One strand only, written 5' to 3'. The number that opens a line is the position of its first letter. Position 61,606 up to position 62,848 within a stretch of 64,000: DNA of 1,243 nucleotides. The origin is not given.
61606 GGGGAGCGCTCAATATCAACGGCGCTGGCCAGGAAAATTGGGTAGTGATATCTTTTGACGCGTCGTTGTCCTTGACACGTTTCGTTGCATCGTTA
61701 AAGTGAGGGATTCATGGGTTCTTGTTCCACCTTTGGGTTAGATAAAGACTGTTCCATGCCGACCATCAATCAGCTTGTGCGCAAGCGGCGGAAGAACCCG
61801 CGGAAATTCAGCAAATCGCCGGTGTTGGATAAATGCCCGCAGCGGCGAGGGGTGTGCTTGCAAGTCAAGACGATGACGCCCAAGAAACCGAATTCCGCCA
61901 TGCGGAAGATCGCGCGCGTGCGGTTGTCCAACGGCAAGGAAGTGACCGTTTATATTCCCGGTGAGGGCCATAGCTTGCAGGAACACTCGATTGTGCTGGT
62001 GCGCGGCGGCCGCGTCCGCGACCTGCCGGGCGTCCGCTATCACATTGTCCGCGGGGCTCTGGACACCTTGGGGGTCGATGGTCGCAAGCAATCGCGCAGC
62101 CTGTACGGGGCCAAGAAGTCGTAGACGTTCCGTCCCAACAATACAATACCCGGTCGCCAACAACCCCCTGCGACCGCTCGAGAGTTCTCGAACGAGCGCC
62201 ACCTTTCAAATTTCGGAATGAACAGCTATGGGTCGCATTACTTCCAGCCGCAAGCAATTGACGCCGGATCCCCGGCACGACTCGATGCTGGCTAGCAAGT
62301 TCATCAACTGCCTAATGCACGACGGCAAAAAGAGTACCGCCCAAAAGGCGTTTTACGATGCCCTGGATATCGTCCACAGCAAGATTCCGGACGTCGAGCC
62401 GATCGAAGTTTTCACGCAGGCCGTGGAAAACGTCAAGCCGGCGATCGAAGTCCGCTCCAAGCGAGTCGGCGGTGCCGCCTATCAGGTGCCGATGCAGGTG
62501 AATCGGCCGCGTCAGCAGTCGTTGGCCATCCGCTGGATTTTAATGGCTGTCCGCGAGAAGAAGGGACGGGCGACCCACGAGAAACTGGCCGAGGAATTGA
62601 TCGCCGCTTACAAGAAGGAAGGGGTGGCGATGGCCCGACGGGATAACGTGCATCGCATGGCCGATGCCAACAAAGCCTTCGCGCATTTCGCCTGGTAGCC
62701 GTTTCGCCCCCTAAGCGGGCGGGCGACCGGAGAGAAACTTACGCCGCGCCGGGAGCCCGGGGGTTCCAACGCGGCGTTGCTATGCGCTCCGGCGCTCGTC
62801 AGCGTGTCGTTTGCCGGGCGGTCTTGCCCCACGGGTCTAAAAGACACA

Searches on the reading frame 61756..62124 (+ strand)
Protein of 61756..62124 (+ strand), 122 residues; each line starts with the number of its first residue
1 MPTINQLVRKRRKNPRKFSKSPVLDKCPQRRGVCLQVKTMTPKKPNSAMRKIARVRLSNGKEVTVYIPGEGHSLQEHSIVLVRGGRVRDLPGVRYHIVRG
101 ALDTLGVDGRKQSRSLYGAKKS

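Call 82: find_encoding_contigs(protein=window:61756-62124:+, flank=10000, max_places=10)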
Protein window:61756-62124:+ (122 aa): 6 contigs read that carry it; 6 places shown.
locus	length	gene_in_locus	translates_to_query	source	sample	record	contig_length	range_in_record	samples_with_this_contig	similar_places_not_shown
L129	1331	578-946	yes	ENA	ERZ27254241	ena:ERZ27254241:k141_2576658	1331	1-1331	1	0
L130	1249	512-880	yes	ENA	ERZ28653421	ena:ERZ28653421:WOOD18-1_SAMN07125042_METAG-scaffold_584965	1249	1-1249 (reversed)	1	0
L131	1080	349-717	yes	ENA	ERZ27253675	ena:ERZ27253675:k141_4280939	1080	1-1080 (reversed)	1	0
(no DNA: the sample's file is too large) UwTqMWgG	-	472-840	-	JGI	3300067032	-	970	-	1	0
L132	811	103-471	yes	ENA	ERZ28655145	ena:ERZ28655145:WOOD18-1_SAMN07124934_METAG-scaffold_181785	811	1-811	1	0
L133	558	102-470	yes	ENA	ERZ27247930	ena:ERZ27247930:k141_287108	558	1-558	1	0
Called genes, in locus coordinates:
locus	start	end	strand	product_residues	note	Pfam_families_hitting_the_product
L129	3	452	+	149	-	?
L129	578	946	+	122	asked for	PF00164:Ribosom_S12_S23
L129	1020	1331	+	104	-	?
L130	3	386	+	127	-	?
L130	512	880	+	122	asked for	PF00164:Ribosom_S12_S23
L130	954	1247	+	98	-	?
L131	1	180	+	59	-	?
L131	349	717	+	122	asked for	PF00164:Ribosom_S12_S23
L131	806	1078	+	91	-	?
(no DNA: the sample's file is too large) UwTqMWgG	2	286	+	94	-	?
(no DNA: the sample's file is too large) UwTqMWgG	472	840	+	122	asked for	PF00164:Ribosom_S12_S23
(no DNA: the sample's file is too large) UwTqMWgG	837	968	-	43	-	?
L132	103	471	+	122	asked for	PF00164:Ribosom_S12_S23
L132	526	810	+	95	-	?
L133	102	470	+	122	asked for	PF00164:Ribosom_S12_S23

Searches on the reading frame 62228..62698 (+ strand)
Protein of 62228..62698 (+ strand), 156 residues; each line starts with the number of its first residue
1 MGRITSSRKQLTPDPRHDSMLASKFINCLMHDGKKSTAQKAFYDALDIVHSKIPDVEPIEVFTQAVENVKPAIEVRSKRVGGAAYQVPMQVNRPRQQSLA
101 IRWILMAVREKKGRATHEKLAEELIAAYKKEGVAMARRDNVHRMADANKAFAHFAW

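Call 44: find_encoding_contigs(protein=window:62228-62698:+, flank=10000, max_places=10)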
Protein window:62228-62698:+ (156 aa): no gene with exactly this product is on record in the collection.
